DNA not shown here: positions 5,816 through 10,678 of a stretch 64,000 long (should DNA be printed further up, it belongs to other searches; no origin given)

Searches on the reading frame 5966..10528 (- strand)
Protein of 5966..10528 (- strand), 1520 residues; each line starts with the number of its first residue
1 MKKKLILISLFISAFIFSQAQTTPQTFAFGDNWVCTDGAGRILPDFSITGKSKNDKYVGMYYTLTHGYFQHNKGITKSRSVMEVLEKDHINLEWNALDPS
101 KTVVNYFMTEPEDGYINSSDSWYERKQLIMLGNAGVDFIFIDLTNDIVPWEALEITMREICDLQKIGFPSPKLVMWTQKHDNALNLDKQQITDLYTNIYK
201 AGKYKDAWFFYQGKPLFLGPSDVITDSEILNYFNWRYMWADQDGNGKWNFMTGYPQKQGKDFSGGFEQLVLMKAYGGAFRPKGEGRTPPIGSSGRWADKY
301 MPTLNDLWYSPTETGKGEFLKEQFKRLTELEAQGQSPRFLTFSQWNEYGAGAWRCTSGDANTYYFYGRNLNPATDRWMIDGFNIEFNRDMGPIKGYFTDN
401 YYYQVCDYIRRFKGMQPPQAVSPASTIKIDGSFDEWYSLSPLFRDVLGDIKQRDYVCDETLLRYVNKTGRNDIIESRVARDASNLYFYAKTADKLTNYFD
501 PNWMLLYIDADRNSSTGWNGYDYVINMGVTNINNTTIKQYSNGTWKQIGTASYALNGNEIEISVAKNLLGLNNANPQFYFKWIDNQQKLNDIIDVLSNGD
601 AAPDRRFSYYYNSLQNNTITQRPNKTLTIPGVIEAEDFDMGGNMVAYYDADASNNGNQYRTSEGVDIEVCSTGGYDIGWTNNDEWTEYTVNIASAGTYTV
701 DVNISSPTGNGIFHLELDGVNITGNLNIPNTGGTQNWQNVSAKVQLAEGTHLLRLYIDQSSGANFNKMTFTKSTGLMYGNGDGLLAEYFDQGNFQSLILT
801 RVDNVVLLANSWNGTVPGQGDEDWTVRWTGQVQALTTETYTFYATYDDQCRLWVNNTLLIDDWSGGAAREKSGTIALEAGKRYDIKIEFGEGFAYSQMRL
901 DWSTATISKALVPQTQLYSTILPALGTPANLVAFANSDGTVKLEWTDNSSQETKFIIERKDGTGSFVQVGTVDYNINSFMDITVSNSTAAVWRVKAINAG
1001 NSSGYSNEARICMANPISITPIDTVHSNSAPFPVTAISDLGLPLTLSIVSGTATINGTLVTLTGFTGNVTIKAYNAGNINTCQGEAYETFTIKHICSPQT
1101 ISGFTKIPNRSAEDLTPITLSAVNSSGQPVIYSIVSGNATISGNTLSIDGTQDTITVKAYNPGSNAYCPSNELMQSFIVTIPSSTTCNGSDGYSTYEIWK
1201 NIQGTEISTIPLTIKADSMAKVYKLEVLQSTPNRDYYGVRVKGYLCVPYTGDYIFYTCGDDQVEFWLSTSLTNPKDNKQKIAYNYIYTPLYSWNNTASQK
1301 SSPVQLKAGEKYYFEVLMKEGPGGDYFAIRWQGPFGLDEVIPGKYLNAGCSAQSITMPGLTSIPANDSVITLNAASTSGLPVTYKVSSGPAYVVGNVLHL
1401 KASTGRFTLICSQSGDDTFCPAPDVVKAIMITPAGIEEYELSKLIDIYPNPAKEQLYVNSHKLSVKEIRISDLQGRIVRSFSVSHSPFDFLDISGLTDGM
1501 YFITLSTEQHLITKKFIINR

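Call 92: search_protein_families(library=pfam, proteins=[window:5966-10528:-], max_evalue=0.000001)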
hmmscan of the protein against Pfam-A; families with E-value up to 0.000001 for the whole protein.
window:5966-10528:- (1520 aa): 4 families
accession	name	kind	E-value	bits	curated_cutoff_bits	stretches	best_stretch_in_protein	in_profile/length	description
PF07691.17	PA14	-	2.3e-31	109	24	2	782-914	3-145/147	PA14 domain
PF03422.21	CBM_6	-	1.4e-22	80.7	28.9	1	658-772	4-125/125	Carbohydrate binding module (family 6)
PF18962.6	Por_Secre_tail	-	6.4e-14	52.4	27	1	1447-1518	1-75/75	Secretion system C-terminal sorting domain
PF18099.7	CBM_35_2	-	7.4e-09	36.1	23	1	667-759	7-102/112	Carbohydrate binding module (family 35)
